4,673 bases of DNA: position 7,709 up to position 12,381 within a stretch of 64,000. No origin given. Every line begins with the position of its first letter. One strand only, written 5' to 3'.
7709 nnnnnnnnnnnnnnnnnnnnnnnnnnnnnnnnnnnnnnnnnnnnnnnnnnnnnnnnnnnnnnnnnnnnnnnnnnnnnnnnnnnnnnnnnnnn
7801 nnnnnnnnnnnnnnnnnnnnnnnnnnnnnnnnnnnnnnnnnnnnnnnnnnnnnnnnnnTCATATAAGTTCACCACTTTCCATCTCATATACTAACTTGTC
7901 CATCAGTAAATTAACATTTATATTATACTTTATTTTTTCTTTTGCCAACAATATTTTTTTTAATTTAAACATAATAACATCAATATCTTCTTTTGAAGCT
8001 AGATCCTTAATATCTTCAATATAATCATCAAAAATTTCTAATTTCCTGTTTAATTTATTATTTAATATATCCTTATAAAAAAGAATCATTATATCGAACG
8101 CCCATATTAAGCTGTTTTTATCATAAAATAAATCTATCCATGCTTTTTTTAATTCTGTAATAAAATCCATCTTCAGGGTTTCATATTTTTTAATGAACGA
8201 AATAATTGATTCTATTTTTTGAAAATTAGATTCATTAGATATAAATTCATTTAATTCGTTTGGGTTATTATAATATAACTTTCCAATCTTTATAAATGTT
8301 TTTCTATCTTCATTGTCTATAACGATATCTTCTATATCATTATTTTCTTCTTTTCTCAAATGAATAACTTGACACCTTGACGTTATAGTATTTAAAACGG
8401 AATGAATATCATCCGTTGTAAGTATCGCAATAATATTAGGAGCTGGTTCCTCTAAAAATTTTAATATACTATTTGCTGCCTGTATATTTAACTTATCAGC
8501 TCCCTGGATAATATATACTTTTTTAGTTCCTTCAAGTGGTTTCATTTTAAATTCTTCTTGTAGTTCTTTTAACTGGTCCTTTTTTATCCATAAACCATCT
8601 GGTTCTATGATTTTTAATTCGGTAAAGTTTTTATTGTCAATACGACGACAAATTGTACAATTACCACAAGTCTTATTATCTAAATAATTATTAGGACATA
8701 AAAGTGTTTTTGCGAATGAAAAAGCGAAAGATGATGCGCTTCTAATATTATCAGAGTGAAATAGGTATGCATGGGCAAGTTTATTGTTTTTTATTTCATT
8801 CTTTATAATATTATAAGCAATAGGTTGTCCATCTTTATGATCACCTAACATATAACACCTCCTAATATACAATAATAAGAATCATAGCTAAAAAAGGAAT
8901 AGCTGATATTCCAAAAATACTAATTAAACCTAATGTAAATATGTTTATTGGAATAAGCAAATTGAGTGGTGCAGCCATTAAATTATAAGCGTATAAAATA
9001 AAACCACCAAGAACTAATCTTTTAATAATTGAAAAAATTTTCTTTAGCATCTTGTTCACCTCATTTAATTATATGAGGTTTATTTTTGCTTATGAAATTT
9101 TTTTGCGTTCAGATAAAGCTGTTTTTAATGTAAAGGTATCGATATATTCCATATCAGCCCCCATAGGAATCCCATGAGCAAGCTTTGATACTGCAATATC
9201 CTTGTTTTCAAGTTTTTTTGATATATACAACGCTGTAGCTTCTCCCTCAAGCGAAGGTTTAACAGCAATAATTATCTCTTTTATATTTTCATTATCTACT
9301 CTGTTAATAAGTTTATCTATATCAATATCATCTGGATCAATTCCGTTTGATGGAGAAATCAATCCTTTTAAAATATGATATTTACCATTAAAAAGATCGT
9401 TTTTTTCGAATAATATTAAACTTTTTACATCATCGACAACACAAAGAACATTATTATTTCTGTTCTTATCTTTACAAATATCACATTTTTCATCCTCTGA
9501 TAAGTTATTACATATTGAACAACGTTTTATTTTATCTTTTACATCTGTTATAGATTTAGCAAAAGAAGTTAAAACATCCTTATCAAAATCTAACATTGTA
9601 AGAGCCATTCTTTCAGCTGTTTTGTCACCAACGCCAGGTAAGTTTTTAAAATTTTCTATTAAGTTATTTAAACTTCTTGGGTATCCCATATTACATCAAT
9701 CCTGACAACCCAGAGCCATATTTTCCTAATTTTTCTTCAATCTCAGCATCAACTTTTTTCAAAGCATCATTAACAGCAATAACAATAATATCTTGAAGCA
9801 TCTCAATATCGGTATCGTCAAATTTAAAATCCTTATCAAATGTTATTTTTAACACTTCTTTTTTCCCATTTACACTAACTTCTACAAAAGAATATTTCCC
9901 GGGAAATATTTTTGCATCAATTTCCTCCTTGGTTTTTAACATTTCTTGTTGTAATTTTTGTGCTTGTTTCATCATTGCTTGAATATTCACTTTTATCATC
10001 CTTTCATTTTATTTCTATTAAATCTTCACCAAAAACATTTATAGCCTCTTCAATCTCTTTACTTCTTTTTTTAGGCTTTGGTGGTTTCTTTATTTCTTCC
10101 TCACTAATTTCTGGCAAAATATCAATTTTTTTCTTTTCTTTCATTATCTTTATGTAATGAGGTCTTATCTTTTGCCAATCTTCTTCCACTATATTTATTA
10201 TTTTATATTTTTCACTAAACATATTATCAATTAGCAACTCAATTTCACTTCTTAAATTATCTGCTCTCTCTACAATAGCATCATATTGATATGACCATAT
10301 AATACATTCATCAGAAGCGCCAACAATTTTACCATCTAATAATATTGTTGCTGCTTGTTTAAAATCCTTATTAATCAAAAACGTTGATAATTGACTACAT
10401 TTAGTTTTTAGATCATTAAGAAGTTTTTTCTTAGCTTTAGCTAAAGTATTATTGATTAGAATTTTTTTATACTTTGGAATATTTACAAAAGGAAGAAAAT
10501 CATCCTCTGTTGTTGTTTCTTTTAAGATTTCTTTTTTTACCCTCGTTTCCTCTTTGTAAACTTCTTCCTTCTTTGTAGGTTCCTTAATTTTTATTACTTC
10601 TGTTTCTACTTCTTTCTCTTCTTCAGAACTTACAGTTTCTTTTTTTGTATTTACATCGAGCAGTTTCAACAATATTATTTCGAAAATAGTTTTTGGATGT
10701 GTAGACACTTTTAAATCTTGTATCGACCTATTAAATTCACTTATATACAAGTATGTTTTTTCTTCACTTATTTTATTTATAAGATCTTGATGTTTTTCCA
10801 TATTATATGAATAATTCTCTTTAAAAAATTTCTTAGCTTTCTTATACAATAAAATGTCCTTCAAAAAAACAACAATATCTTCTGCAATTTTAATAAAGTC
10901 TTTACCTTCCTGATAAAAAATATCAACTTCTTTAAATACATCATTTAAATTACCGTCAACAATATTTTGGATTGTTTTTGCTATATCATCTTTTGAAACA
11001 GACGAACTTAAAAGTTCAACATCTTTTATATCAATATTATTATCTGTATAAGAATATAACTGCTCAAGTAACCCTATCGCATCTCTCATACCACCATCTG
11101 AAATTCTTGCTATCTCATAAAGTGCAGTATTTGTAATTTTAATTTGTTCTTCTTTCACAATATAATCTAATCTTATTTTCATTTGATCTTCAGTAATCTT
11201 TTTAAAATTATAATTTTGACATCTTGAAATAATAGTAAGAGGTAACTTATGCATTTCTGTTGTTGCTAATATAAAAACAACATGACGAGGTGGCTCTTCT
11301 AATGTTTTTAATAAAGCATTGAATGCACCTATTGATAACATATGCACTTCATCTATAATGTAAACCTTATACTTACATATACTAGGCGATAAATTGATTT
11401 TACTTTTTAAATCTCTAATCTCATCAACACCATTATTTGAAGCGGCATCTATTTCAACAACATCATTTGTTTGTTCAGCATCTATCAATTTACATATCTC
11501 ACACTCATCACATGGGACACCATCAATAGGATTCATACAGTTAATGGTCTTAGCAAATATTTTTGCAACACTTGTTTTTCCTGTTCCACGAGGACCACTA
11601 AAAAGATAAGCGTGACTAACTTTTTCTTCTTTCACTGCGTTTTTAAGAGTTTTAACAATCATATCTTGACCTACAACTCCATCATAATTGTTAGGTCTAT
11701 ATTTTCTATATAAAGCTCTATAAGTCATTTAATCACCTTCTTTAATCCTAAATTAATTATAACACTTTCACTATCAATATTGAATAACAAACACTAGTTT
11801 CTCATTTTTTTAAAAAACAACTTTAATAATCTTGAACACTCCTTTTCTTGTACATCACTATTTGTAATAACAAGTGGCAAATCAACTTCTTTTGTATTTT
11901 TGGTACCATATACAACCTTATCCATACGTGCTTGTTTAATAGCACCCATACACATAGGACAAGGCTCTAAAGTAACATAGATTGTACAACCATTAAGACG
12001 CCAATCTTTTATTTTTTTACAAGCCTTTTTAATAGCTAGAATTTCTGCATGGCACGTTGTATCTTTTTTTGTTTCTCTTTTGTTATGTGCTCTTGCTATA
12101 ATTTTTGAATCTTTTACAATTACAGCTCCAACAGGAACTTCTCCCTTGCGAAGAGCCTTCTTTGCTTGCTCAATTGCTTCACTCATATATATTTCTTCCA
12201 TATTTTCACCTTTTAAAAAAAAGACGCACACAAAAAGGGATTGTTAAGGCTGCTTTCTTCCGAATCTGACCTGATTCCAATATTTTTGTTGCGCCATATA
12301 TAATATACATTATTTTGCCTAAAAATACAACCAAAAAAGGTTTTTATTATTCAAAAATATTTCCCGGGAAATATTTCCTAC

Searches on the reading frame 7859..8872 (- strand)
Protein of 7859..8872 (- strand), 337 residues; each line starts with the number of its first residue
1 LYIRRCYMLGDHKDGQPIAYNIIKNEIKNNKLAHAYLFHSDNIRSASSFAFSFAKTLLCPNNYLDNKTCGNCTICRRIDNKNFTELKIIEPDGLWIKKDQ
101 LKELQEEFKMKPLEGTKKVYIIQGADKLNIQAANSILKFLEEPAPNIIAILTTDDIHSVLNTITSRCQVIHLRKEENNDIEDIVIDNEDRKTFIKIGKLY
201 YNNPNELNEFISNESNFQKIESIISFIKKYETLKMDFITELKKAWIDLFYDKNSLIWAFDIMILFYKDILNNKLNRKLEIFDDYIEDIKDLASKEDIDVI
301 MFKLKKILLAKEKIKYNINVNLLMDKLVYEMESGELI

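Call 56: search_protein_families(library=pfam, proteins=[window:7859-8872:-], max_evalue=0.0001)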
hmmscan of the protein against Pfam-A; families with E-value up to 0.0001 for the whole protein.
window:7859-8872:- (337 aa): 1 family
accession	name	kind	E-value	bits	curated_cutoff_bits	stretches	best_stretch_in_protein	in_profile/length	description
PF13177.12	DNA_pol3_delta2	-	9.1e-53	179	27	1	16-174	2-159/161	DNA polymerase III, delta subunit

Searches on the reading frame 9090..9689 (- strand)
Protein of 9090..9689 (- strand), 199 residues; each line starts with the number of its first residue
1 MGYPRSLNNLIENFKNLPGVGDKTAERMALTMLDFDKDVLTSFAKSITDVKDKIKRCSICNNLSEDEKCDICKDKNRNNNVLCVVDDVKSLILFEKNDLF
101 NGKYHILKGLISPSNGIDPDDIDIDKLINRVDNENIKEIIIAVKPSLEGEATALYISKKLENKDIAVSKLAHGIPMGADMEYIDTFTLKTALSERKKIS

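Call 56: search_protein_families(library=pfam, proteins=[window:9090-9689:-], max_evalue=0.0001)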
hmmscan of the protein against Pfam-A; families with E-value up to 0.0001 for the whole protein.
window:9090-9689:- (199 aa): 4 families
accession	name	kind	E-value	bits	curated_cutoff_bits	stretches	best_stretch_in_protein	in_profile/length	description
PF13662.12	Toprim_4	-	1.1e-18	67.7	25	1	81-171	2-85/85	Toprim domain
PF21176.3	RecR_HhH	-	7.9e-13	48.4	27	1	8-50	2-44/45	RecR, helix-hairpin-helix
PF21175.2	RecR_C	-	1.4e-08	34.4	22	1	173-196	1-24/24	RecR, C-terminal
PF02132.21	RecR_ZnF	-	9.5e-08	32.1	22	1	54-74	1-21/21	RecR, Cys4-zinc finger domain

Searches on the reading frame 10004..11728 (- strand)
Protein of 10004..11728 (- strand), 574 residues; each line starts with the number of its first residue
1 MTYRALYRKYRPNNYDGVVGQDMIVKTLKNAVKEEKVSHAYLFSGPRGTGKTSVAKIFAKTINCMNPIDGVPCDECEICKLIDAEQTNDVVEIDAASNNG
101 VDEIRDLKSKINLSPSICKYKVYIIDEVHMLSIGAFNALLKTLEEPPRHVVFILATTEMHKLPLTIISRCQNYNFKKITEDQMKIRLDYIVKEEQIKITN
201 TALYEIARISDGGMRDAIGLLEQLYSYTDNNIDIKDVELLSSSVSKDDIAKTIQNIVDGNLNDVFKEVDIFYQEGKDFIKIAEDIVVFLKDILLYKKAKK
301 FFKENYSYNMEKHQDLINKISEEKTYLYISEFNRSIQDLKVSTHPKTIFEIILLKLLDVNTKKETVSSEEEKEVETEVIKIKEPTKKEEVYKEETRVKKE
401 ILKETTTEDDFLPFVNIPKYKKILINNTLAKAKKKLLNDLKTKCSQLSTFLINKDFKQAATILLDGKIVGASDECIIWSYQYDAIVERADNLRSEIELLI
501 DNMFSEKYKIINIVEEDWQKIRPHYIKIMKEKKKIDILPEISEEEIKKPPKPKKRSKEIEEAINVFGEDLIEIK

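Call 56: search_protein_families(library=pfam, proteins=[window:10004-11728:-], max_evalue=0.0001)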
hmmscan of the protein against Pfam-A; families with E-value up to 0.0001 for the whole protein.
window:10004-11728:- (574 aa): 6 families
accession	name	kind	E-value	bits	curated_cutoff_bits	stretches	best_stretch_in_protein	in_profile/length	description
PF13177.12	DNA_pol3_delta2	-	1.4e-47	162.1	27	1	21-178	2-160/161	DNA polymerase III, delta subunit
PF00004.35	AAA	-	5.8e-12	46.6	21.2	1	42-172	2-125/131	ATPase family associated with various cellular activities (AAA)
PF22608.2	DNAX_ATPase_lid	-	4.5e-09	36.4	27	1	184-224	3-43/49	DNA polymerase III clamp loader subunit, ATPase lid domain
PF12169.13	DNA_pol3_gamma3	-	4.5e-07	30.2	24.4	1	244-359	13-130/143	DNA polymerase III subunits gamma and tau domain III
PF05496.18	RuvB_N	-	3.2e-06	27.4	27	0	11-94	2-91/159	Holliday junction DNA helicase RuvB P-loop domain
PF06068.19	TIP49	-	5.3e-05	23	23.8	0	15-64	23-76/347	TIP49 P-loop domain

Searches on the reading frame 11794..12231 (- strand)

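Call 56: search_protein_families(library=pfam, proteins=[window:11794-12231:-], max_evalue=0.0001)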
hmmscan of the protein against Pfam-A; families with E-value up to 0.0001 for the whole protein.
window:11794-12231:- (145 aa): 3 families
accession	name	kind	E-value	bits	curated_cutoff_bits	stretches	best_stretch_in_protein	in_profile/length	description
PF14437.12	MafB19-deam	-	1.1e-43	149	27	1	12-144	3-142/142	MafB19-like deaminase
PF00383.29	dCMP_cyt_deam_1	-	7.6e-33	112.9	25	1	12-110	4-102/102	Cytidine and deoxycytidylate deaminase zinc-binding region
PF14439.12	Bd3614-deam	-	3.5e-05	24.2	38.5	1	36-110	12-90/113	Bd3614-like deaminase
